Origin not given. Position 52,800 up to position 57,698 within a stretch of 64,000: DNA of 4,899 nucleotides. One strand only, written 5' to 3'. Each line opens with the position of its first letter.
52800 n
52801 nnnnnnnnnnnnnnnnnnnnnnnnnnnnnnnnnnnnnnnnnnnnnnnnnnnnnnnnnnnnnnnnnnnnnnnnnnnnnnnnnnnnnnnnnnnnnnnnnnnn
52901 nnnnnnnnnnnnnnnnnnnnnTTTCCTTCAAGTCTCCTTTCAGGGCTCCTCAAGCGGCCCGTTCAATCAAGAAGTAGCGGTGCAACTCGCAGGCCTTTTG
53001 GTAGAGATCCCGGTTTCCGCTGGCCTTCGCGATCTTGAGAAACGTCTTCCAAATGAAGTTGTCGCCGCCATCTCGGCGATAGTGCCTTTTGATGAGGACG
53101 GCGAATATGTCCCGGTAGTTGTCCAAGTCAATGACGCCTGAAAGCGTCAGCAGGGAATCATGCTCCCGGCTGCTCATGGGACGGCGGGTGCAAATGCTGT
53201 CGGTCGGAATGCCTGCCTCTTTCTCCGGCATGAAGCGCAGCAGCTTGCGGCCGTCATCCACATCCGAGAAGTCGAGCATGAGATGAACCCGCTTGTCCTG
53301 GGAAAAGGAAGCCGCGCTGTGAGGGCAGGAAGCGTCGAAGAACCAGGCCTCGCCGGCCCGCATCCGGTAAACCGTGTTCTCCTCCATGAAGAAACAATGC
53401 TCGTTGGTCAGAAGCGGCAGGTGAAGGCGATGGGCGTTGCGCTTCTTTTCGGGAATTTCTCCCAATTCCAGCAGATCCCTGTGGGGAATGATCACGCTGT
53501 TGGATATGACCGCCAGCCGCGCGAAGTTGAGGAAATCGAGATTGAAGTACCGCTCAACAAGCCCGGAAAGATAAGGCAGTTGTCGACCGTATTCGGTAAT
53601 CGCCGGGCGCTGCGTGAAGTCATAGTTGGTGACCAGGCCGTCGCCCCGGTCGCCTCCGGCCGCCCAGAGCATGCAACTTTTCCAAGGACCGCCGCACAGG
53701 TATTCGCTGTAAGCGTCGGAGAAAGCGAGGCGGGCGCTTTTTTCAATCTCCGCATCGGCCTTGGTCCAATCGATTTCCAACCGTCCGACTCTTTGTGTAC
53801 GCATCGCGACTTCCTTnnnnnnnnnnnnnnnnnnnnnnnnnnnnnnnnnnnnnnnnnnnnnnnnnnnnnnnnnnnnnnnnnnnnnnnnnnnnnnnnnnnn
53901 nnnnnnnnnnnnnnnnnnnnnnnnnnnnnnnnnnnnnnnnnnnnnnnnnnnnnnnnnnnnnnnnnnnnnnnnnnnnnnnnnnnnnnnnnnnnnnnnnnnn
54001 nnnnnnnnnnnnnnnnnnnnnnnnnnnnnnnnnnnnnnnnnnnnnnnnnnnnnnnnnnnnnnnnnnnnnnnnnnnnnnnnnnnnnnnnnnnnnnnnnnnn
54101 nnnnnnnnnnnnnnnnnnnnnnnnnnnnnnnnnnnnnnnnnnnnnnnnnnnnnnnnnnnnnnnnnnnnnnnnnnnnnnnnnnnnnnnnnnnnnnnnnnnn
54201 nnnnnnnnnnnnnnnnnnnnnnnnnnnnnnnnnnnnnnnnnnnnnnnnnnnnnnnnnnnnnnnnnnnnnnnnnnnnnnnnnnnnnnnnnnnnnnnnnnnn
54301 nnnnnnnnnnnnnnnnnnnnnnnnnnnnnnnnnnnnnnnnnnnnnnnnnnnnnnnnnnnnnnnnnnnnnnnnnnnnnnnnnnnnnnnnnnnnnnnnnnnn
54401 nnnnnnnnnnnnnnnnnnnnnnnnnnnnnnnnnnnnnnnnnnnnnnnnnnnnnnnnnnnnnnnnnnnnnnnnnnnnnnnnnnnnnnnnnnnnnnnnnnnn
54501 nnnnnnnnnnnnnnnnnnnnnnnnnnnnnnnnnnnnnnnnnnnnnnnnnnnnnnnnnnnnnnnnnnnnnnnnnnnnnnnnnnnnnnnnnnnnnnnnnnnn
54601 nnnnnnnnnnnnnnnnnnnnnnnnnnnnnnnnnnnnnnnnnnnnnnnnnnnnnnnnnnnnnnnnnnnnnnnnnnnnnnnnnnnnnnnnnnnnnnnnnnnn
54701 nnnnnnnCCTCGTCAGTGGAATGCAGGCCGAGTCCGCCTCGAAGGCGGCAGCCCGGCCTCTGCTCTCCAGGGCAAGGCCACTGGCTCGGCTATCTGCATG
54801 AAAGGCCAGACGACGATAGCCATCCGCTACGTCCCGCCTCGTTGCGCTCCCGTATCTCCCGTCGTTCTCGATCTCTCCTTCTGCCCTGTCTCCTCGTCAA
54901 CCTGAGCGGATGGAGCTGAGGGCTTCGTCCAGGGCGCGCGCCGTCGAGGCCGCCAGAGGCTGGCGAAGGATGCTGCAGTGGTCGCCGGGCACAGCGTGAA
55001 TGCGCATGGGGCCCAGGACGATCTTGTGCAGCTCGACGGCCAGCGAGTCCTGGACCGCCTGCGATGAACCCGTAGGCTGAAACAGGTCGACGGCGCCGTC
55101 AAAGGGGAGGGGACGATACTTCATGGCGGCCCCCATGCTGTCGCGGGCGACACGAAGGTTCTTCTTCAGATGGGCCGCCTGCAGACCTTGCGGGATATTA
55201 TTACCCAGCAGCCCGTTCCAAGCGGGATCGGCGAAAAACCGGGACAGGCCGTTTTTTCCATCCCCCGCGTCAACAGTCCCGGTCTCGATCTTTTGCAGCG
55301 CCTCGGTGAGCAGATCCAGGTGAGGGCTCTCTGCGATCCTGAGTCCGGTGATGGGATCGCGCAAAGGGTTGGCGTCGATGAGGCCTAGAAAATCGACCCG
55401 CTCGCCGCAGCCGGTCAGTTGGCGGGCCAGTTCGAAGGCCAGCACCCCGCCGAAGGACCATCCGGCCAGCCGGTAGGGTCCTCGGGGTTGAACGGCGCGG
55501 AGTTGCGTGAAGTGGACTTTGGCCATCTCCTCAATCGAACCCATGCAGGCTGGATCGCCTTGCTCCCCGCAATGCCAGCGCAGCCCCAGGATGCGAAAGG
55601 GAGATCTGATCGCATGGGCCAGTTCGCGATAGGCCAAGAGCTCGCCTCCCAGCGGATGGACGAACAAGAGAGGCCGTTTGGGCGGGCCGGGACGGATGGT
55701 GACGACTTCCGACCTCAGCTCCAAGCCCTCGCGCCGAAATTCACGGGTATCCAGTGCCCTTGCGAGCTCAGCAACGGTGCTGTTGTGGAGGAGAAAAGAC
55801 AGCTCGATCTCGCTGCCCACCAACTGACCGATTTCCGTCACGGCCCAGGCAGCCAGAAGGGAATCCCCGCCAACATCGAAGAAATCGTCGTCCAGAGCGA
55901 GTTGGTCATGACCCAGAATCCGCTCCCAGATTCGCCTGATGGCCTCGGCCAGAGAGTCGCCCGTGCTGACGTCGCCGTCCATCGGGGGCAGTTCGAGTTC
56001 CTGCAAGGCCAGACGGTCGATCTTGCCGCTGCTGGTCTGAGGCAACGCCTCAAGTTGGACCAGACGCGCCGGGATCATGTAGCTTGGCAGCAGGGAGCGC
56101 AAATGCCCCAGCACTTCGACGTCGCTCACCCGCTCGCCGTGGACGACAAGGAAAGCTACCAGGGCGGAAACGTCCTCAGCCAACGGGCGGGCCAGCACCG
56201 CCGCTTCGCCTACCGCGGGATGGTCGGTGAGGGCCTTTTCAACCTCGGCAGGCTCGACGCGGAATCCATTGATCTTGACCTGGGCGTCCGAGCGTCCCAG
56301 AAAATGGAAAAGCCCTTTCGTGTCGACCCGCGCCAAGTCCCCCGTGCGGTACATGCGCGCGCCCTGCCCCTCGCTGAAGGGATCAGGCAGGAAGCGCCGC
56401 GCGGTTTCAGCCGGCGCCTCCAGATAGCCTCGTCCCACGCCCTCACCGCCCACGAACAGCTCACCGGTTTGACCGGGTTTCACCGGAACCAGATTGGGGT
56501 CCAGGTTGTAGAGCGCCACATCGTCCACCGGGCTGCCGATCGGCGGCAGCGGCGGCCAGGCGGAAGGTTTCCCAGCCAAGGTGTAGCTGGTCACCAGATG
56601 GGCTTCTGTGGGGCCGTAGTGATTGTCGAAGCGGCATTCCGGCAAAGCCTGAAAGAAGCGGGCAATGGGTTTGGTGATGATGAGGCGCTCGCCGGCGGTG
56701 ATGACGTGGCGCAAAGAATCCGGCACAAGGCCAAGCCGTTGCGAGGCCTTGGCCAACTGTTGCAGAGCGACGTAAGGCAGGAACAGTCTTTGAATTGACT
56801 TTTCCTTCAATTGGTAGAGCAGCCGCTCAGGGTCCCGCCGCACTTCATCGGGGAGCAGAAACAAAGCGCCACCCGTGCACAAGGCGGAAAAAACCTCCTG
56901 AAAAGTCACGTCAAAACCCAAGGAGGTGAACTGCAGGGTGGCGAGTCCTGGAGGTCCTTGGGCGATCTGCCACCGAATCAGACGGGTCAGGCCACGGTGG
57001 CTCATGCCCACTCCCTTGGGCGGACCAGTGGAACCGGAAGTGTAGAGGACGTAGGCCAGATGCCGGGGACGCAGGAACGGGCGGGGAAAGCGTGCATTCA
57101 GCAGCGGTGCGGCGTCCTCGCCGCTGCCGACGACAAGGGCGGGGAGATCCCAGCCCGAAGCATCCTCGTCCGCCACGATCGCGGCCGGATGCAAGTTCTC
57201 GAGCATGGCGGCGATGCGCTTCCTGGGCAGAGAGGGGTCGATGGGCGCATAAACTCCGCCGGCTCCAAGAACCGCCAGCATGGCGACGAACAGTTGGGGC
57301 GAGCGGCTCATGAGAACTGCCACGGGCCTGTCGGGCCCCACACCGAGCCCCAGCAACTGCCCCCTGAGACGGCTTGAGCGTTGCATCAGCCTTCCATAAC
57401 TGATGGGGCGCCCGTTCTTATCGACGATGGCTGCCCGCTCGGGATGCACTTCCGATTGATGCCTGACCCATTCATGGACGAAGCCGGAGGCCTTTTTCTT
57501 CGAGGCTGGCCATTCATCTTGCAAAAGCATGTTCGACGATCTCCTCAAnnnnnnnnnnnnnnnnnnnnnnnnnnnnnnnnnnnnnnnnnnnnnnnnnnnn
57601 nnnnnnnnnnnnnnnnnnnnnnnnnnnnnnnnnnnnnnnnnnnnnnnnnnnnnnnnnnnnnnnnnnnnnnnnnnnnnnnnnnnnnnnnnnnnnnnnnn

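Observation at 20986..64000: About 43-kb one-strand NRPS supra-operon: 8 carrier domains on 5 proteins, two TE termini, gene order not colinear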

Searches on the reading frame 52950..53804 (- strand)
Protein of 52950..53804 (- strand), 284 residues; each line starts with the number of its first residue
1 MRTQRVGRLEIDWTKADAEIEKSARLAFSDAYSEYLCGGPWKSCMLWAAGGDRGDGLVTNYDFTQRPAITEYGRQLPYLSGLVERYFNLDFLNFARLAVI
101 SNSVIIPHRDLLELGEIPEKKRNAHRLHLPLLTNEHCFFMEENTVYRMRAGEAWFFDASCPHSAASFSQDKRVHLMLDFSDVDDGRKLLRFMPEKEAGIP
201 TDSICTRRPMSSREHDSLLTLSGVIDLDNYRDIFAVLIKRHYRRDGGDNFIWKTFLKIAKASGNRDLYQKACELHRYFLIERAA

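Call 5: search_protein_families(library=pfam, proteins=[window:52950-53804:-])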
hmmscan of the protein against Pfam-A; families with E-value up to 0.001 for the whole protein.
window:52950-53804:- (284 aa): 2 families
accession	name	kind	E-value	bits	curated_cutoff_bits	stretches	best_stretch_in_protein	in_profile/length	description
PF05118.21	Asp_Arg_Hydrox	-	3.1e-18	66.6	22.6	1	30-180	27-155/157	Aspartyl/Asparaginyl beta-hydroxylase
PF05373.16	Pro_3_hydrox_C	-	2.5e-10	40.9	25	1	202-283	17-98/101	L-proline 3-hydroxylase, C-terminal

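Call 11: find_encoding_contigs(protein=window:52950-53804:-, flank=10000, max_places=6)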
Protein window:52950-53804:- (284 aa): 1 contig read that carries it; 1 place shown.
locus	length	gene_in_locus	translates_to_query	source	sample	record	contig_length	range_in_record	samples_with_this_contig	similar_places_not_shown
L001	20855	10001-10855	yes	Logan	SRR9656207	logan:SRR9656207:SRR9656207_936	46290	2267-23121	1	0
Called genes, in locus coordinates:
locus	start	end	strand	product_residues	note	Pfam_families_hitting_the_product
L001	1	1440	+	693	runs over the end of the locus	PF13434:Lys_Orn_oxgnase, PF13454:NAD_binding_9 (faint), PF04299:FMN_bind_2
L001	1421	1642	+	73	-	PF03621:MbtH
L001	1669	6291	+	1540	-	PF18563:TubC_N, PF00668:Condensation, PF00501:AMP-binding, PF00550:PP-binding, PF00668:Condensation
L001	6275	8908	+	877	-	PF00501:AMP-binding, PF13193:AMP-binding_C, PF00550:PP-binding, PF00975:Thioesterase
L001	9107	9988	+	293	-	PF05721:PhyH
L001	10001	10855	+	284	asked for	PF05118:Asp_Arg_Hydrox, PF05373:Pro_3_hydrox_C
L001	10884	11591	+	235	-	PF14518:Haem_oxygenas_2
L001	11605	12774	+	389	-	PF00487:FA_desaturase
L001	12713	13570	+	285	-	PF02567:PhzC-PhzF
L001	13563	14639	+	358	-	-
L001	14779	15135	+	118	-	PF00583:Acetyltransf_1, PF13302:Acetyltransf_3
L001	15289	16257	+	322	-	PF00487:FA_desaturase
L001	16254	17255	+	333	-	PF00487:FA_desaturase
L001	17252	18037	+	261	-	PF03781:FGE-sulfatase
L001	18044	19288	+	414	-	PF13379:NMT1_2, PF09084:NMT1 (weak)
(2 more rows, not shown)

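Call 14: search_protein_families(library=ncbifam, proteins=[window:52950-53804:-], max_evalue=0.01)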
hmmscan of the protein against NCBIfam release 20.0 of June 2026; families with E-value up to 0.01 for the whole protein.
window:52950-53804:- (284 aa): 2 families
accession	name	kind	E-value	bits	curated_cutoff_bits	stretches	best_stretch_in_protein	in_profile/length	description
TIGR04531.1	nonproteo_OH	subfamily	4.7e-31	108.2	300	1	2-281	2-268/277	putative nonproteinogenic amino acid hydroxylase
NF033391.2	lipid_A_LpxO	equivalog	0.0013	17.8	500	1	125-179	162-218/297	lipid A hydroxylase LpxO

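Call 80: search_solved_structures(query=window:52950-53804:-, max_evalue=0.001)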
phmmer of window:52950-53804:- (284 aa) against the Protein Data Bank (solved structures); distinct sequences matched with E-value up to 0.001: 2.
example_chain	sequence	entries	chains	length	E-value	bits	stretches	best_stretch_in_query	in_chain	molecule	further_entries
4p7w_A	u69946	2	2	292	1.6e-41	146.1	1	3-284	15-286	L-proline cis-4-hydroxylase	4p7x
1e5r_A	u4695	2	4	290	2.7e-34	122.3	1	1-281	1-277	PROLINE OXIDASE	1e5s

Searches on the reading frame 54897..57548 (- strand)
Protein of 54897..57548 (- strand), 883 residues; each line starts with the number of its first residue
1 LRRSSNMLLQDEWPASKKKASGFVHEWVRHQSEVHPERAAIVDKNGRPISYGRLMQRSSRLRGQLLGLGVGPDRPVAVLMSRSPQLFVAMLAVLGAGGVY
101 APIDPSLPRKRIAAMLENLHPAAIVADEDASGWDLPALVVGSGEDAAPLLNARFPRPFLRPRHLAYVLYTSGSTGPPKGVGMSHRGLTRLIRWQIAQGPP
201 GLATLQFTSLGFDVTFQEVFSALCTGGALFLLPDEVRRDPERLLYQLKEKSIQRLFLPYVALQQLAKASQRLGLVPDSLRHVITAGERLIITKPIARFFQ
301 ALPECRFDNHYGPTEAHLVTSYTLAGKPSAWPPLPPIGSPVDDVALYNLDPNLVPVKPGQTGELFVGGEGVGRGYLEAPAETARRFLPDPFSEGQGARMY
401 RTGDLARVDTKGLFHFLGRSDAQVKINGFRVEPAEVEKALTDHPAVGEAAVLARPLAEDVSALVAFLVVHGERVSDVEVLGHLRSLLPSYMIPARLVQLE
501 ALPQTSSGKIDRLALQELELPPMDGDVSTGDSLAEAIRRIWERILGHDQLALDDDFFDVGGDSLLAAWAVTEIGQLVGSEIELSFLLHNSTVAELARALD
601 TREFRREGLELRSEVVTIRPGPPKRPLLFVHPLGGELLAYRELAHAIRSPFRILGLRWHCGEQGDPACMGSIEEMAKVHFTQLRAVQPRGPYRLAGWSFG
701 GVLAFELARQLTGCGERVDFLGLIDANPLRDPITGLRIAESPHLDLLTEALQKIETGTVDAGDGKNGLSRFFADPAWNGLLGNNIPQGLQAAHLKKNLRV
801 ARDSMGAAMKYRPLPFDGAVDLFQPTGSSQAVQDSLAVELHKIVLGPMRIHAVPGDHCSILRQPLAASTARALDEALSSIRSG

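Call 3: search_protein_families(library=pfam, proteins=[window:54897-57548:-], max_evalue=0.00001)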
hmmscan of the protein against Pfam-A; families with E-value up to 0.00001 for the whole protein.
window:54897-57548:- (883 aa): 4 families
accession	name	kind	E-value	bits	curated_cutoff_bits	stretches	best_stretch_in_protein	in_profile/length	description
PF00501.34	AMP-binding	-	7.1e-65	219.7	29.9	1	29-376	2-384/384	AMP-binding enzyme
PF00975.26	Thioesterase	-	4.4e-27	96.2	26.4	1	625-728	1-104/226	Thioesterase domain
PF13193.12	AMP-binding_C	-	3.6e-14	53.9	24.5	1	435-509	1-76/76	AMP-binding enzyme C-terminal domain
PF00550.31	PP-binding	-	3.2e-12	47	20.8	1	535-599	1-67/67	Phosphopantetheine attachment site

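Call 25: find_homologous_proteins(query=window:54897-57530:-, max_evalue=1e-50)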
Query window:54897-57530:- (877 aa): 4557 proteins with E <= 1e-50 among 8000 candidates; the best 120 are listed.
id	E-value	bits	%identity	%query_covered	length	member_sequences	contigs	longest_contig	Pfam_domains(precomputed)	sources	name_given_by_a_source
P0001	0.0e+0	1979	100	100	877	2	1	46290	PF00550.32,PF00501.35,PF13193.13,PF00975.27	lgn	-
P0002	0.0e+0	1107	59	98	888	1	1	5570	PF00550.32,PF00501.35,PF13193.13,PF00975.27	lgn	-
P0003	0.0e+0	1067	57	98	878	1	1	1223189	PF00550.32,PF00501.35,PF13193.13,PF00975.27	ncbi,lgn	ncbi:amino acid adenylation domain-containing protein (plasmid) [Rhizobium leguminosarum]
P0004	0.0e+0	1048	56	98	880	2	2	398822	PF00550.32,PF00501.35,PF13193.13,PF00975.27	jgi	jgi:amino acid adenylation domain-containing protein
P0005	0.0e+0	1036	56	98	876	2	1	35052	PF00550.32,PF00501.35,PF13193.13,PF00975.27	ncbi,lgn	-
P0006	0.0e+0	1029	54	98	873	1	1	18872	PF00550.32,PF00501.35,PF13193.13,PF00975.27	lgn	-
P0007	0.0e+0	1028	56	98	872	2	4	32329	PF00550.32,PF00501.35,PF13193.13,PF00975.27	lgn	-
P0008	0.0e+0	1021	55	98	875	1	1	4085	PF00550.32,PF00501.35,PF13193.13,PF00975.27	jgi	jgi:amino acid adenylation domain-containing protein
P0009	0.0e+0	1012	55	99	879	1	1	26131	PF00550.32,PF00501.35,PF13193.13,PF00975.27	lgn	-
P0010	0.0e+0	1012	54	99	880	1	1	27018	PF00550.32,PF00501.35,PF13193.13,PF00975.27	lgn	-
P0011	2.1e-294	997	54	98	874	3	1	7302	PF00550.32,PF00501.35,PF13193.13,PF00975.27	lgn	-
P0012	4.8e-291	986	55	99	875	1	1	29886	PF00550.32,PF00501.35,PF13193.13,PF00975.27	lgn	-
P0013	5.6e-290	983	55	98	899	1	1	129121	PF00550.32,PF00501.35,PF13193.13,PF00975.27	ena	-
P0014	5.2e-287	973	55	97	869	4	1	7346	PF00550.32,PF00501.35,PF13193.13,PF00975.27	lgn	-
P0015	1.8e-286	971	53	98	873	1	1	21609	PF00550.32,PF00501.35,PF13193.13,PF00975.27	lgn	-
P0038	1.1e-260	886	51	99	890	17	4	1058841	PF00550.32,PF00501.35,PF13193.13,PF00975.27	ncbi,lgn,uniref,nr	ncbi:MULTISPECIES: amino acid adenylation domain-containing protein [Streptomyces]|uniref:Amino acid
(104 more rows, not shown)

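Call 26: find_encoding_contigs(protein=P0003, flank=10000, max_places=1)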
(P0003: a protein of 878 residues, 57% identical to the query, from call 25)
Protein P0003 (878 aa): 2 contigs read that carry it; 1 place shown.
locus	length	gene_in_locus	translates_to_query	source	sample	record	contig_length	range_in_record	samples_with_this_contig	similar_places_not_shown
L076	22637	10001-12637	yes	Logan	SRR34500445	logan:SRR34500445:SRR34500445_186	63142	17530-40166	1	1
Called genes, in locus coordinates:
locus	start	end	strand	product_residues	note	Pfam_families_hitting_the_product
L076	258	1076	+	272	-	PF03704:BTAD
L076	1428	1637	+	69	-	-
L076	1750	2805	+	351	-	PF03704:BTAD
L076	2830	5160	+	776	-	PF13434:Lys_Orn_oxgnase, PF04299:FMN_bind_2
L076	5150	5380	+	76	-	PF03621:MbtH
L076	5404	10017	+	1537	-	PF18563:TubC_N, PF00668:Condensation, PF00501:AMP-binding, PF13193:AMP-binding_C (weak), PF00550:PP-binding, PF00668:Condensation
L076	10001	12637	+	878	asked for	PF00501:AMP-binding, PF13193:AMP-binding_C, PF00550:PP-binding, PF00975:Thioesterase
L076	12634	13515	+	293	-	PF05721:PhyH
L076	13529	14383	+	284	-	PF05118:Asp_Arg_Hydrox, PF05373:Pro_3_hydrox_C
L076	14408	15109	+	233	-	PF14518:Haem_oxygenas_2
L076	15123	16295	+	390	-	PF00487:FA_desaturase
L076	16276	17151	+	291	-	PF02567:PhzC-PhzF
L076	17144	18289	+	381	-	-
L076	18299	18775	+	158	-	PF13302:Acetyltransf_3, PF00583:Acetyltransf_1 (weak)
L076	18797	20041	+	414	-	PF00999:Na_H_Exchanger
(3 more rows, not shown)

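Call 27: find_encoding_contigs(protein=P0038, flank=10000, max_places=1)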
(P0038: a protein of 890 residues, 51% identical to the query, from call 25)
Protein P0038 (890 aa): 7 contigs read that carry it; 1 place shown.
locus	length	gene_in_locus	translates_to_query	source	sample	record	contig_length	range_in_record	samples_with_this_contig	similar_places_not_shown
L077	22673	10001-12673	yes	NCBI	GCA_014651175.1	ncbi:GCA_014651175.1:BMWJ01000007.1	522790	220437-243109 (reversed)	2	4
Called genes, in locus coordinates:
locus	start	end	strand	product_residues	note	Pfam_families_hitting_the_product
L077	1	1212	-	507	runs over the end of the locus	PF11997:DUF3492, PF13439:Glyco_transf_4, PF20706:GT4-conflict, PF00534:Glycos_transf_1, PF13692:Glyco_trans_1_4, PF13524:Glyco_trans_1_2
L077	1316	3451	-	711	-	-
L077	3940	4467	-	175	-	-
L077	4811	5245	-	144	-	PF18029:Glyoxalase_6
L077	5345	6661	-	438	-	PF00999:Na_H_Exchanger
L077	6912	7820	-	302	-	PF27534:NovG_helical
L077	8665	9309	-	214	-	PF09365:DUF2461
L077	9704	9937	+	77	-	PF03621:MbtH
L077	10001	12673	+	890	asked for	PF00501:AMP-binding, PF13193:AMP-binding_C, PF00550:PP-binding, PF00975:Thioesterase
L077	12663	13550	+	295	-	PF05721:PhyH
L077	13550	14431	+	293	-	PF05118:Asp_Arg_Hydrox, PF05373:Pro_3_hydrox_C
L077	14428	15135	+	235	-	PF03070:TENA_THI-4 (weak), PF14518:Haem_oxygenas_2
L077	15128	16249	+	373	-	PF00487:FA_desaturase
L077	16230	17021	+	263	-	PF02567:PhzC-PhzF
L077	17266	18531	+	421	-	PF00083:Sugar_tr (faint), PF05977:MFS_3, PF07690:MFS_1, PF06963:FPN1 (weak), PF07690:MFS_1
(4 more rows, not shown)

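Call 28: find_encoding_contigs(protein=P0004, flank=10000, max_places=1)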
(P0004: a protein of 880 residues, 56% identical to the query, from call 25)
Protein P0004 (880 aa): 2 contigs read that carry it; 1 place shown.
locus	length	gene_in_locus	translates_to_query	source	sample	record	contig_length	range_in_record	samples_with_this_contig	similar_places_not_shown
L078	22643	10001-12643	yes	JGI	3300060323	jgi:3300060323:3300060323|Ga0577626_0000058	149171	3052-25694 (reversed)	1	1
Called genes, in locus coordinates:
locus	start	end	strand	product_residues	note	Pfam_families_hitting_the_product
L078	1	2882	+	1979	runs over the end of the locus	PF00668:Condensation, PF00501:AMP-binding, PF13193:AMP-binding_C, PF00550:PP-binding, PF00668:Condensation, PF00501:AMP-binding, PF13193:AMP-binding_C, PF00550:PP-binding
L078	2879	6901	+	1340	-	PF00668:Condensation, PF00501:AMP-binding, PF13193:AMP-binding_C, PF00550:PP-binding, PF00975:Thioesterase, PF12697:Abhydrolase_6 (weak)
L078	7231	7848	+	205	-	PF14518:Haem_oxygenas_2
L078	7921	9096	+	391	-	PF00487:FA_desaturase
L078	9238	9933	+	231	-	PF02567:PhzC-PhzF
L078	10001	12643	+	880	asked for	PF00501:AMP-binding, PF13193:AMP-binding_C, PF00550:PP-binding, PF00975:Thioesterase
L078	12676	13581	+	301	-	PF05721:PhyH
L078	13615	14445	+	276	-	PF05118:Asp_Arg_Hydrox, PF05373:Pro_3_hydrox_C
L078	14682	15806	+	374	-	-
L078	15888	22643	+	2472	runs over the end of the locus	PF00668:Condensation, PF18563:TubC_N, PF00501:AMP-binding, PF13193:AMP-binding_C, PF00550:PP-binding, PF00668:Condensation, PF00501:AMP-binding, PF13193:AMP-binding_C, +2 more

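Call 40: find_encoding_contigs(protein=P0013, flank=10000, max_places=1)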
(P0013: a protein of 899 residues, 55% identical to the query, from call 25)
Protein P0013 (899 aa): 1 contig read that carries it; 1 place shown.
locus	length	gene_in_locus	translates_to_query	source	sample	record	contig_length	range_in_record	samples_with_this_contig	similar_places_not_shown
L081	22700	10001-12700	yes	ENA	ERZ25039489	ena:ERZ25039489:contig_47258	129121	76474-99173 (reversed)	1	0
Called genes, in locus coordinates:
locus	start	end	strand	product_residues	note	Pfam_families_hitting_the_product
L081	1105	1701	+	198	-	-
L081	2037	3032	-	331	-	PF02899:Phage_int_SAM_1, PF00589:Phage_integrase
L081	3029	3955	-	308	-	PF00589:Phage_integrase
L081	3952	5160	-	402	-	PF02899:Phage_int_SAM_1 (faint), PF00589:Phage_integrase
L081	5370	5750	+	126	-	PF00589:Phage_integrase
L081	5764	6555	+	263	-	-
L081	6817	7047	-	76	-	-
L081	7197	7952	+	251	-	PF03239:FTR1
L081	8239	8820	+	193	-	PF07883:Cupin_2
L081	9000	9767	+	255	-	PF03704:BTAD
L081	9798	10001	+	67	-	-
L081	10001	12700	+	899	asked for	PF00501:AMP-binding, PF13193:AMP-binding_C, PF00550:PP-binding, PF00975:Thioesterase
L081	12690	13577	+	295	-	PF05721:PhyH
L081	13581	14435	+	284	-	PF05118:Asp_Arg_Hydrox, PF05373:Pro_3_hydrox_C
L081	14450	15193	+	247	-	PF14518:Haem_oxygenas_2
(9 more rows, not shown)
